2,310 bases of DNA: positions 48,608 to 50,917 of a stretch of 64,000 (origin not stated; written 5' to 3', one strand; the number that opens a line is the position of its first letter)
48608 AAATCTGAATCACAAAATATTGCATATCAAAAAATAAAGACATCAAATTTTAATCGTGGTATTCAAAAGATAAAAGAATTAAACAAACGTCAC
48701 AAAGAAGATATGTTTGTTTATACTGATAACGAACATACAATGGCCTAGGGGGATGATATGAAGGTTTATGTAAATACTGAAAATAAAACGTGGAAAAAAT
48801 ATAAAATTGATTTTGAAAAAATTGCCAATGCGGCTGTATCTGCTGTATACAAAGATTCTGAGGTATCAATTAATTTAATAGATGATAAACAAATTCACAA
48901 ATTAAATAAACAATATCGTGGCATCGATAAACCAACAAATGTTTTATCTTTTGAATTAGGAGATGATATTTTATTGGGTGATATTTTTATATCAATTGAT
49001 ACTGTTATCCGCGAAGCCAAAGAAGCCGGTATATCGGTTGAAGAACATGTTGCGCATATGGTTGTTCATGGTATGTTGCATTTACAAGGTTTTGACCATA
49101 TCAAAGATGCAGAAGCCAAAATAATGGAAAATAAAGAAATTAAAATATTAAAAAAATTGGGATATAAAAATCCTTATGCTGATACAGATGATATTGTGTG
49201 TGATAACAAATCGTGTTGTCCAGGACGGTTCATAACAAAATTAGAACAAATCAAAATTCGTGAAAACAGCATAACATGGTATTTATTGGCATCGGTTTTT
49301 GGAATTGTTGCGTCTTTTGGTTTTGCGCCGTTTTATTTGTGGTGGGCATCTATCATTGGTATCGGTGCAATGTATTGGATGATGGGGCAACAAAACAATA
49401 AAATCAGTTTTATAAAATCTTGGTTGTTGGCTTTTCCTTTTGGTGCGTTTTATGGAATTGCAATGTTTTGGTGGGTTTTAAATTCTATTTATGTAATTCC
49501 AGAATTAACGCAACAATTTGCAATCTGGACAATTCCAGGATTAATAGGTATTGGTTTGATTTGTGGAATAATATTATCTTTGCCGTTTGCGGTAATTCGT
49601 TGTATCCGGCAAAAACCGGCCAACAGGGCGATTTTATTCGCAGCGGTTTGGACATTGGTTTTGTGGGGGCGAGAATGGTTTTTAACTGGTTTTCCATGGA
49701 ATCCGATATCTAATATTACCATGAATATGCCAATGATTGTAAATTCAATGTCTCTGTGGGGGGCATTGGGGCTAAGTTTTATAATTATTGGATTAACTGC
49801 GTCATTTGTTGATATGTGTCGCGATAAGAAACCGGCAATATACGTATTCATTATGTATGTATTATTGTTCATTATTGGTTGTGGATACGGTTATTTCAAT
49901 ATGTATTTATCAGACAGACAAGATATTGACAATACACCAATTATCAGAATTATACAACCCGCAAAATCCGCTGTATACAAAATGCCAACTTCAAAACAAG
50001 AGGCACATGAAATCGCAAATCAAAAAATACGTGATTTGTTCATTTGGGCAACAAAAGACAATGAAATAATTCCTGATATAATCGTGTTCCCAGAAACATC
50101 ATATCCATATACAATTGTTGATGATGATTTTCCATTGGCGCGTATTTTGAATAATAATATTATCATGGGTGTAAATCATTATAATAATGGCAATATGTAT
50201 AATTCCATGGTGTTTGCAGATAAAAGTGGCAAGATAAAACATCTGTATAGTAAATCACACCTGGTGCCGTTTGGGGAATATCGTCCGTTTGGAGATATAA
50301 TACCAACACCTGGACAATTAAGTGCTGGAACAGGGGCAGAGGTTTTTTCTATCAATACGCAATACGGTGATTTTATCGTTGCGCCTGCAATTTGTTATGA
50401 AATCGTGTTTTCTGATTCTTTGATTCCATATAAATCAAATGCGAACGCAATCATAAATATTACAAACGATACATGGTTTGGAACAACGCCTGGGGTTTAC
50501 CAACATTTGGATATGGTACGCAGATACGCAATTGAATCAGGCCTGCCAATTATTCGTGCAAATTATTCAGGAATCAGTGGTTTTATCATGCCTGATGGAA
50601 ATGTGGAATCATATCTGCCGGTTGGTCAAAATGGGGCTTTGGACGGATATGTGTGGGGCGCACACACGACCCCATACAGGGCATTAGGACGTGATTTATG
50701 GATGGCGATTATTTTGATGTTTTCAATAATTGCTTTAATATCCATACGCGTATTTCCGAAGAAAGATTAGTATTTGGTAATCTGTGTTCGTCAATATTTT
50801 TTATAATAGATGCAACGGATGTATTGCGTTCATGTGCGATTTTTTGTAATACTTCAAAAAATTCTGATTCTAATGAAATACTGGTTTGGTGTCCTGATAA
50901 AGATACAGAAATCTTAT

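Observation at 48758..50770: YbeY-Lnt gene fusion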

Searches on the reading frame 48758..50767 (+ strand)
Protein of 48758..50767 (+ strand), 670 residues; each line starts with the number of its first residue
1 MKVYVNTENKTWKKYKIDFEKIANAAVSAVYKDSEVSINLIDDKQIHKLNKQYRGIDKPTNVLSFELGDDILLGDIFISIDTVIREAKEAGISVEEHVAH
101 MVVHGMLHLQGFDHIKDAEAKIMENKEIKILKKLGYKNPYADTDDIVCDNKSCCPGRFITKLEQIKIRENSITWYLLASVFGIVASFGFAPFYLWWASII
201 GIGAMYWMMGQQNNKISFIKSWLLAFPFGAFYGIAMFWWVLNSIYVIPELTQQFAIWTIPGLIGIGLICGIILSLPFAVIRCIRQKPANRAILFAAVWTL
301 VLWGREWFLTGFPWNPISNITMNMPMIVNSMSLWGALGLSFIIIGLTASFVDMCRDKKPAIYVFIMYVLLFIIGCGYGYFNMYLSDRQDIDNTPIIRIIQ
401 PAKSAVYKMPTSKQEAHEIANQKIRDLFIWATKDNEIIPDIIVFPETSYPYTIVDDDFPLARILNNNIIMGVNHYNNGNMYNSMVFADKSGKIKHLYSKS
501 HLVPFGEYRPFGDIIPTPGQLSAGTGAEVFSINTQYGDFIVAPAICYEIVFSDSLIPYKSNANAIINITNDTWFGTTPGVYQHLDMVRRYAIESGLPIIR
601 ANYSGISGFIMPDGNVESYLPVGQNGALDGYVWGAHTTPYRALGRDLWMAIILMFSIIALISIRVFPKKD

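Call 3: search_protein_families(library=pfam, proteins=[window:48758-50767:+], max_evalue=0.01)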
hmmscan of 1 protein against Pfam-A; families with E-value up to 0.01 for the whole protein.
window:48758-50767:+ (670 aa): 3 families
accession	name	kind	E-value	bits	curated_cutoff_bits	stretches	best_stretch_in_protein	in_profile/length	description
PF02130.23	YbeY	-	5.8e-38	130.1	25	1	13-134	5-129/129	Endoribonuclease YbeY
PF00795.27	CN_hydrolase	-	2.2e-22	80.1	23.2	1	460-616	70-230/256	Carbon-nitrogen hydrolase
PF20154.4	LNT_N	-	1.1e-18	68.3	27.1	1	182-345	2-155/159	Apolipoprotein N-acyltransferase N-terminal domain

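Call 4: search_protein_families(library=ncbifam, proteins=[window:48758-50767:+], max_evalue=0.01)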
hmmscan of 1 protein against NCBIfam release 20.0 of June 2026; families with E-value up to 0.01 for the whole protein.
window:48758-50767:+ (670 aa): 4 families
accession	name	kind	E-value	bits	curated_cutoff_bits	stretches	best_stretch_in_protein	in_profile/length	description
TIGR00546.1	lnt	equivalog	7.4e-69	232.8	132.9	1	229-615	2-394/395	apolipoprotein N-acyltransferase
TIGR00043.2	TIGR00043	equivalog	2.2e-40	137.7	45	1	11-137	6-145/146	rRNA maturation RNase YbeY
NF010570.0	PRK13963.1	equivalog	7.9e-33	113.9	274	1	20-141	136-261/261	rRNA maturation RNase YbeY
NF008934.0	PRK12291.1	equivalog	7.8e-18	64.9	427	1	168-577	14-376/419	apolipoprotein N-acyltransferase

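Call 5: find_homologous_proteins(query=window:48758-50767:+, region=1-670)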
Query window:48758-50767:+, residues 1-670 (670 aa): 4600 proteins with E <= 0.001 among 8000 candidates; the best 120 are listed.
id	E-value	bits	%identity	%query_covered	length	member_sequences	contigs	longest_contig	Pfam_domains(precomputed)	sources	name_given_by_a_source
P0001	0.0e+0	1536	99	100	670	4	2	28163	PF20154.5,PF02130.25,PF00795.28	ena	-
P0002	0.0e+0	1310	81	100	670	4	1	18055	PF20154.5,PF02130.25,PF00795.28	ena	-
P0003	0.0e+0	1301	80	100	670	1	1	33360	PF20154.5,PF02130.25,PF00795.28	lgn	-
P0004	0.0e+0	1301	82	100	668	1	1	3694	PF20154.5,PF02130.25,PF00795.28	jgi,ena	-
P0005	0.0e+0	1283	79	100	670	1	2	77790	PF20154.5,PF02130.25,PF00795.28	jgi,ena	-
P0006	0.0e+0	1282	80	100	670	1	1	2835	PF20154.5,PF02130.25,PF00795.28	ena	-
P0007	0.0e+0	1281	80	100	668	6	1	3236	PF20154.5,PF02130.25,PF00795.28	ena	-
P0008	0.0e+0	1261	78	100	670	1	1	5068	PF20154.5,PF02130.25,PF00795.28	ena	-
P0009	0.0e+0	1250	79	100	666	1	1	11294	PF20154.5,PF02130.25,PF00795.28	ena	-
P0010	0.0e+0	1248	78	100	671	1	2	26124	PF20154.5,PF02130.25,PF00795.28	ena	-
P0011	0.0e+0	1231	76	100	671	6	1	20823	PF20154.5,PF02130.25,PF00795.28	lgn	-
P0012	0.0e+0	1226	77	100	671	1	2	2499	PF20154.5,PF02130.25,PF00795.28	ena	-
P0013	0.0e+0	1222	77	100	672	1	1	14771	PF20154.5,PF02130.25,PF00795.28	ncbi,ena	-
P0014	0.0e+0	1217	76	100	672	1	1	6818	PF20154.5,PF02130.25,PF00795.28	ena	-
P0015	0.0e+0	1215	76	100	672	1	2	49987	PF20154.5,PF02130.25,PF00795.28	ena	-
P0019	0.0e+0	1198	74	100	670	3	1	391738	PF20154.5,PF02130.25,PF00795.28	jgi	jgi:apolipoprotein N-acyltransferase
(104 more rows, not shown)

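Call 9: find_related_loci(query=window:48758-50767:+, collection=genome_contigs, flank=6000)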
Query window:48758-50767:+ (670 aa) in genome_contigs; peptide patterns used: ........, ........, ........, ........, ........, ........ (x = any residue, [..] = any of these).
96 stretches matched a pattern; 90 encode a relative of the query (tblastn E <= 1e-3); the best 80 are kept; 80 distinct loci.
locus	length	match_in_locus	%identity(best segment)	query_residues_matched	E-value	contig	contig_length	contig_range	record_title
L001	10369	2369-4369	74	1-670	0e+0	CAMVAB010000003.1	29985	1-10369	MAG TPA_asm: uncultured proteobacterium isolate SRR8387716_bin.61_metaWRAP_v1.3_MAG genome assembly, contig: ERZ14209542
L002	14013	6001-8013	74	1-670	0e+0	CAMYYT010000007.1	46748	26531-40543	MAG TPA_asm: uncultured proteobacterium isolate SRR10912537_bin.24_metaWRAP_v1.3_MAG genome assembly, contig: ERZ1421001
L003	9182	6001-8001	75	1-670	0e+0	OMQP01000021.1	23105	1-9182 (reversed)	uncultured proteobacterium isolate RUG791 genome assembly, contig: scaffold_6209, whole genome shotgun sequence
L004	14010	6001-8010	72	1-670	0e+0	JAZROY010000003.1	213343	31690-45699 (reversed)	MAG: Candidatus Enterousia sp. isolate T1900045382_YK20190072.MAGScoT_cleanbin_000027 SGB_6902_k141_580842, whole genome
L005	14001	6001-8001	73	1-670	0e+0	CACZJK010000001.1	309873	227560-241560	MAG: uncultured proteobacterium isolate RUG12675 genome assembly, contig: RUG12675_asm_1, whole genome shotgun sequence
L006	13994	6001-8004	73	1-670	0e+0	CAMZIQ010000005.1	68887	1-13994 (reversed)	MAG TPA_asm: uncultured proteobacterium isolate SRR10912534_bin.71_metaWRAP_v1.3_MAG genome assembly, contig: ERZ1421001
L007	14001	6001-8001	73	1-670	0e+0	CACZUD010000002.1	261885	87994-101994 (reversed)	MAG: uncultured proteobacterium isolate RUG12958 genome assembly, contig: RUG12958_asm_2, whole genome shotgun sequence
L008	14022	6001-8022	72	1-670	0e+0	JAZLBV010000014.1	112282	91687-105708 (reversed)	MAG: Candidatus Enterousia sp. isolate T1900045056_TC20190049.MAGScoT_cleanbin_000022 SGB_4557_k141_3129960, whole genom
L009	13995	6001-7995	72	1-670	0e+0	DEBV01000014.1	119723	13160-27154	MAG TPA_asm: Alphaproteobacteria bacterium UBA2947 UBA2947_contig_2005, whole genome shotgun sequence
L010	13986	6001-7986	72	1-670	0e+0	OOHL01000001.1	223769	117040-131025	uncultured proteobacterium isolate RUG653 genome assembly, contig: scaffold_87, whole genome shotgun sequence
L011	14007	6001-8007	70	1-670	0e+0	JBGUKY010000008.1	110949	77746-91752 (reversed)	MAG: Candidatus Enterousia sp. isolate ruminal_MAG_27 ruminal_MAG_27_contig_0008, whole genome shotgun sequence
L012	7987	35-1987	73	13-670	0e+0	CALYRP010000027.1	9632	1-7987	MAG: uncultured proteobacterium isolate SRR7188232_bin.62_metaWRAP_v1.3_MAG genome assembly, contig: ERZ9280833.4294, wh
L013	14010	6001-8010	72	1-670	0e+0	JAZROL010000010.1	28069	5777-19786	MAG: Candidatus Enterousia sp. isolate T1900045392_YK20190082.MAGScoT_cleanbin_000031 SGB_6938_k141_2854596, whole genom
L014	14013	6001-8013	71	1-670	0e+0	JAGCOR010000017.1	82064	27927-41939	MAG: Alphaproteobacteria bacterium isolate RGIG9983 Yak_Reticulum-3__c620697, whole genome shotgun sequence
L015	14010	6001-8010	71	1-670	0e+0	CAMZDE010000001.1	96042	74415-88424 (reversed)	MAG TPA_asm: uncultured Alphaproteobacteria bacterium isolate SRR10912535_bin.7_metaWRAP_v1.3_MAG genome assembly, conti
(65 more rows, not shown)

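Call 19: find_encoding_contigs(protein=P0001, flank=10000, max_places=3)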
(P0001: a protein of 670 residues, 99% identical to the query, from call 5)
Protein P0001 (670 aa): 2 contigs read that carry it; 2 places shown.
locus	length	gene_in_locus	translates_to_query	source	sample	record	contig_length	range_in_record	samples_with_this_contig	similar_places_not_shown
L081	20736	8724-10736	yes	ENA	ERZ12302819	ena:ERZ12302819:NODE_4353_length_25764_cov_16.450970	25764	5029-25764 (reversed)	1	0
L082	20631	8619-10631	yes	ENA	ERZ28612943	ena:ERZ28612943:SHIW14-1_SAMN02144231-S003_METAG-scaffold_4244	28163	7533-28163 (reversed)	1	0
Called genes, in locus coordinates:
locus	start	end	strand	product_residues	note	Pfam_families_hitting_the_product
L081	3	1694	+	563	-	?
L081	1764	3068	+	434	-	-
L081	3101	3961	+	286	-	-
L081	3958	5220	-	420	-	PF05496:RuvB_N, PF06068:TIP49 (weak), PF13173:AAA_14 (weak), PF14532:Sigma54_activ_2 (weak), PF00004:AAA, PF07728:AAA_5 (weak), PF16193:AAA_assoc_2, PF12002:MgsA_C, +4 more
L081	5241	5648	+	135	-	PF05443:ROS_MUCR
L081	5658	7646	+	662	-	PF00515:TPR_1 (faint), PF07719:TPR_2 (faint), PF13181:TPR_8 (faint), PF13414:TPR_11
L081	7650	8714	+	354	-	-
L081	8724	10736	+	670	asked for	PF02130:YbeY, PF20154:LNT_N, PF00795:CN_hydrolase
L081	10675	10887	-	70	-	PF13467:RHH_4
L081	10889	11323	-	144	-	-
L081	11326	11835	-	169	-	-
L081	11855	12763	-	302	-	-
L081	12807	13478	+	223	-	-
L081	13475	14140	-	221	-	PF02390:Methyltransf_4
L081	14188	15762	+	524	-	PF00749:tRNA-synt_1c, PF19269:Anticodon_2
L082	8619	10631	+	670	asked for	PF02130:YbeY, PF20154:LNT_N, PF00795:CN_hydrolase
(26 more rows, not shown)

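Call 20: find_encoding_contigs(protein=P0019, flank=10000, max_places=2)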
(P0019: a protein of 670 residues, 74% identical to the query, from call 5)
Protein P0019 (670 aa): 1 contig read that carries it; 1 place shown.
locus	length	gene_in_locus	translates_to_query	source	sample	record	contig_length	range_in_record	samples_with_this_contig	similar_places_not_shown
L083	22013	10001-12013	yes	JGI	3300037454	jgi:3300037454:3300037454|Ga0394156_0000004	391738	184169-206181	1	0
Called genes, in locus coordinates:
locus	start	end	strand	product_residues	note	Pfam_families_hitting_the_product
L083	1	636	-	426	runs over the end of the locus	PF02403:Seryl_tRNA_N, PF00587:tRNA-synt_2b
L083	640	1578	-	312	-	PF00890:FAD_binding_2 (faint), PF01266:DAO (faint), PF03486:HI0933_like (faint), PF07992:Pyr_redox_2, PF13738:Pyr_redox_3, PF00070:Pyr_redox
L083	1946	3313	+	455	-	PF09479:Flg_new (faint)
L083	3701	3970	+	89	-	PF01541:GIY-YIG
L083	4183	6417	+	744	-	PF17854:FtsK_alpha, PF01580:FtsK_SpoIIIE, PF01935:DUF87 (weak), PF09397:FtsK_gamma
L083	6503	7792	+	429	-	-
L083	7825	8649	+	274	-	-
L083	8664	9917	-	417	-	PF05496:RuvB_N, PF06068:TIP49 (weak), PF13173:AAA_14 (weak), PF14532:Sigma54_activ_2 (weak), PF00004:AAA, PF07728:AAA_5 (weak), PF16193:AAA_assoc_2, PF12002:MgsA_C, +4 more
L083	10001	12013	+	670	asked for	PF02130:YbeY, PF20154:LNT_N, PF00795:CN_hydrolase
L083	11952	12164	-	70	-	PF13467:RHH_4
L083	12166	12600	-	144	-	-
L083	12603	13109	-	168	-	-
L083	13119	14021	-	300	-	-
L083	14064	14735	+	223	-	-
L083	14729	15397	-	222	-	PF02390:Methyltransf_4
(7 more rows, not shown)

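Call 21: search_protein_representatives(protein=window:48758-50767:+)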
Query: 670 residues. Proteins with E-value up to 0.001 (for the whole library): 41055; up to 1e-10: 17692; up to 1e-30: 775. The best 150 are listed.
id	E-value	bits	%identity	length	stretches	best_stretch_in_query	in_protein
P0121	6.3e-240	814.9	56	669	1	1-658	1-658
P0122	1.9e-176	605.1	49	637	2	173-670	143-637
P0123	2.9e-174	597.9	50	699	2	25-662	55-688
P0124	5.5e-163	560.6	53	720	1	34-669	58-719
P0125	3.0e-146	505.3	53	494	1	1-494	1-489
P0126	1.1e-141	490.2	71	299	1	371-670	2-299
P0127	3.6e-138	478.6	48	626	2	180-663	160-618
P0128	2.6e-114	399.7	55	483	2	423-664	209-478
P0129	4.5e-101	356.0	40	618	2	177-663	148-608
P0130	7.6e-93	328.8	46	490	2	180-528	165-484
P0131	9.8e-86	305.3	73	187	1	484-670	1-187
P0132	5.7e-79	282.9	65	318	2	1-143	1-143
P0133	4.9e-76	273.2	50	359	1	49-403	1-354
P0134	2.1e-73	264.5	38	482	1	181-664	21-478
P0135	7.9e-71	256.0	49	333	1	241-508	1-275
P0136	4.8e-70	253.4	35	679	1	31-659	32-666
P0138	2.8e-66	241.0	40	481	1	180-658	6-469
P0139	6.5e-66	239.8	34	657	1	33-660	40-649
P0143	5.9e-61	223.4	36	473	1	179-669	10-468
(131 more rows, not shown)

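Call 24: search_solved_structures(query=window:48758-50767:+, show_alignments=3, max_evalue=0.00001)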
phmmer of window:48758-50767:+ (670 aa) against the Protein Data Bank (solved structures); distinct sequences matched with E-value up to 0.00001: 15.
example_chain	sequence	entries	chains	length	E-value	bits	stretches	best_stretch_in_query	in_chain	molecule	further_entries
1xm5_A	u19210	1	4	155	5.5e-29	104.5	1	17-141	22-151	Hypothetical UPF0054 protein ybeY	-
5n6m_A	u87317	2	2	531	8.6e-28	100.5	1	175-641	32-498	Apolipoprotein N-acyltransferase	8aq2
1xax_A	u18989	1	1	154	1e-25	93.7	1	21-141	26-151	Hypothetical UPF0054 protein HI0004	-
1oz9_A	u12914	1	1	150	9.1e-24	87.2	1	13-134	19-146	Hypothetical protein AQ_1354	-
6nwr_A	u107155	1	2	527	4.6e-22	81.6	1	471-664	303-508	Apolipoprotein N-acyltransferase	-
6q3a_A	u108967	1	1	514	7.5e-22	80.9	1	471-664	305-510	Apolipoprotein N-acyltransferase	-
5vrg_A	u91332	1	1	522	7.9e-22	80.8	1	471-664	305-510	Apolipoprotein N-acyltransferase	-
5n6h_A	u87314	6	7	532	8.2e-22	80.8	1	471-664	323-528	Apolipoprotein N-acyltransferase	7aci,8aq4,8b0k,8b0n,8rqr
5xhq_A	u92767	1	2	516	1.1e-21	80.3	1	471-664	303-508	Apolipoprotein N-acyltransferase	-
8q2p_A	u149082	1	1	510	1.2e-21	80.3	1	471-663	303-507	Apolipoprotein N-acyltransferase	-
5n6l_A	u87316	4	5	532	1.9e-20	76.2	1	471-664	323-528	Apolipoprotein N-acyltransferase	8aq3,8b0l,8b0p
5vrh_A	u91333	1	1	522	2.6e-20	75.8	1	471-664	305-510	Apolipoprotein N-acyltransferase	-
8b0m_A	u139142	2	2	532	2.7e-20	75.7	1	471-664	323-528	Apolipoprotein N-acyltransferase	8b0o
1tvi_A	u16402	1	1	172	8.9e-16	60.8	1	28-144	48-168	Hypothetical UPF0054 protein TM1509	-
7y7o_A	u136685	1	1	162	1e-13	54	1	13-136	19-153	Endoribonuclease YbeY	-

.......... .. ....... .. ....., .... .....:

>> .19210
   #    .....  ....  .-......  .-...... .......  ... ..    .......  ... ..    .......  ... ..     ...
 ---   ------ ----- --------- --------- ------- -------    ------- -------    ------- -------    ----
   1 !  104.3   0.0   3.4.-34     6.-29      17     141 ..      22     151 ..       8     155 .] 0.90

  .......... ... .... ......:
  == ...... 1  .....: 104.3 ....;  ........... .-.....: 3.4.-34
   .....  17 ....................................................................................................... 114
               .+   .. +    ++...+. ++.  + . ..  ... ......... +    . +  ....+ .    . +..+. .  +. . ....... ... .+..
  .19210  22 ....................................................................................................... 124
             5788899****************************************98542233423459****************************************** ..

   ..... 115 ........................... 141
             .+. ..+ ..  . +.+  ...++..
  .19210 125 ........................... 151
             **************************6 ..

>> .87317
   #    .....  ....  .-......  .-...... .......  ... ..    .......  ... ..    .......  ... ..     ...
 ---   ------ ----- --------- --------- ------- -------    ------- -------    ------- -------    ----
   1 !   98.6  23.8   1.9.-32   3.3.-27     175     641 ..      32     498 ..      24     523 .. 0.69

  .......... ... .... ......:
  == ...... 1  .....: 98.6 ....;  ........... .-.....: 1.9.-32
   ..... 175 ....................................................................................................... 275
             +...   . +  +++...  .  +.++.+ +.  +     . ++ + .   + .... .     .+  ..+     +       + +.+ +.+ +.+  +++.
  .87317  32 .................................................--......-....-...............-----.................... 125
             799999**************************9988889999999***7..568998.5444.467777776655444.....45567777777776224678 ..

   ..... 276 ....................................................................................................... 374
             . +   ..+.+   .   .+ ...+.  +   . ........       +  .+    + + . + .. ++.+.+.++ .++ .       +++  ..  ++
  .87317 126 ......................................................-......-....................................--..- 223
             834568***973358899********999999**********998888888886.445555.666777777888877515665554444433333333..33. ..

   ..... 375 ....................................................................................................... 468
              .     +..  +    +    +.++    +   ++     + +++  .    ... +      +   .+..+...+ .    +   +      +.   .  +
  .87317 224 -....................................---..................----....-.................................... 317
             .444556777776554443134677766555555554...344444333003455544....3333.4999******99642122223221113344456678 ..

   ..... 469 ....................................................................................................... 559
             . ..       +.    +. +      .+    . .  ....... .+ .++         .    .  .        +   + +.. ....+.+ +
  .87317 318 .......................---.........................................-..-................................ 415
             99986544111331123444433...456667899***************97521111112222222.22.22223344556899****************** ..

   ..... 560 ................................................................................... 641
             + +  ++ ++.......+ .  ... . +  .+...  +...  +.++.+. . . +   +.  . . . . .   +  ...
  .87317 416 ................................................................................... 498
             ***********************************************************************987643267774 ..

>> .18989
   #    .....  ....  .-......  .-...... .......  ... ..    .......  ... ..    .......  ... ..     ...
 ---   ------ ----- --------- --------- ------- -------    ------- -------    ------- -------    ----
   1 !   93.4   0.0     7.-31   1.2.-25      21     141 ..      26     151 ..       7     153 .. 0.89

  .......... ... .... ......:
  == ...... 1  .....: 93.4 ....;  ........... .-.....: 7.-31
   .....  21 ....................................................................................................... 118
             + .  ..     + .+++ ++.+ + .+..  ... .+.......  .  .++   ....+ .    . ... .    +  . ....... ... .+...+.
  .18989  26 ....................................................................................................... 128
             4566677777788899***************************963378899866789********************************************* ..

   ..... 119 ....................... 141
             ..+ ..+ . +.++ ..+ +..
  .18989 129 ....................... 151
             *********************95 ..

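Call 34: find_encoding_contigs(protein=P0134, flank=6000, max_places=2)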
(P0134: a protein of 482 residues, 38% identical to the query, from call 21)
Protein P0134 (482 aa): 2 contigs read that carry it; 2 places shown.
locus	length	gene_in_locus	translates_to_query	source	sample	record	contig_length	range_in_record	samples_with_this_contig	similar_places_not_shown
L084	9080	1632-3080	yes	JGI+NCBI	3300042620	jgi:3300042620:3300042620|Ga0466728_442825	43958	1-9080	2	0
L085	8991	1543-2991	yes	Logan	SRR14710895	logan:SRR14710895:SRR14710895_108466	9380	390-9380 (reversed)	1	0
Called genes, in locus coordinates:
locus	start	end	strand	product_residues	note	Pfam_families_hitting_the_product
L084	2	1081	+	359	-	?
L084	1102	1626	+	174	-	-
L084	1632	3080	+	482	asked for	PF20154:LNT_N, PF00795:CN_hydrolase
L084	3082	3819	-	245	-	PF05175:MTS, PF13489:Methyltransf_23 (faint), PF06325:PrmA (weak), PF13847:Methyltransf_31, PF08241:Methyltransf_11 (faint), PF08242:Methyltransf_12 (weak), PF13649:Methyltransf_25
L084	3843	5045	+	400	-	PF01551:Peptidase_M23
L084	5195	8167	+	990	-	PF13395:HNH_4, PF18541:RuvC_III (weak), PF22702:Cas9_RuvC, PF18541:RuvC_III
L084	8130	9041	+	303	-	PF01867:Cas_Cas1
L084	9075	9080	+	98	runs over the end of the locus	PF09827:CRISPR_Cas2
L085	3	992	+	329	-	?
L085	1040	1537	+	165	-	-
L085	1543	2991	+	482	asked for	PF20154:LNT_N, PF00795:CN_hydrolase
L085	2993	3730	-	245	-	PF05175:MTS, PF13489:Methyltransf_23 (faint), PF06325:PrmA (weak), PF13847:Methyltransf_31, PF08241:Methyltransf_11 (faint), PF08242:Methyltransf_12 (weak), PF13649:Methyltransf_25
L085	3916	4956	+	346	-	PF01551:Peptidase_M23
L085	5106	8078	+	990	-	PF13395:HNH_4, PF18541:RuvC_III (weak), PF22702:Cas9_RuvC, PF18541:RuvC_III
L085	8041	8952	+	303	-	PF01867:Cas_Cas1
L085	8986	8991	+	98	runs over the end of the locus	PF09827:CRISPR_Cas2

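Call 35: find_encoding_contigs(protein=P0139, flank=6000, max_places=2)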
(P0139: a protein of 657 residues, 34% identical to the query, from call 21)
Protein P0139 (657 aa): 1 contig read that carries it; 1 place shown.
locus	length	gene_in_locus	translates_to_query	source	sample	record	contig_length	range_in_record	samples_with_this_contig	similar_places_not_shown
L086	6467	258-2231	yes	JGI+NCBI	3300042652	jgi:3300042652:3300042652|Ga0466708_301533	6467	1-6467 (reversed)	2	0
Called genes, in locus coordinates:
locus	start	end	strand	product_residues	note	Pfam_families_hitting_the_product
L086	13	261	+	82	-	PF02470:MlaD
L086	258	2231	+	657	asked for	PF02130:YbeY, PF20154:LNT_N, PF00795:CN_hydrolase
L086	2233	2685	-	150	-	PF21157:DksA_N, PF01258:zf-dskA_traR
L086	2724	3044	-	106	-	PF00085:Thioredoxin, PF13098:Thioredoxin_2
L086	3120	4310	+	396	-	PF00266:Aminotran_5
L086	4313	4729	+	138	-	PF01883:FeS_assembly_P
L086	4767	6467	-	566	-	PF01442:Apolipoprotein (faint)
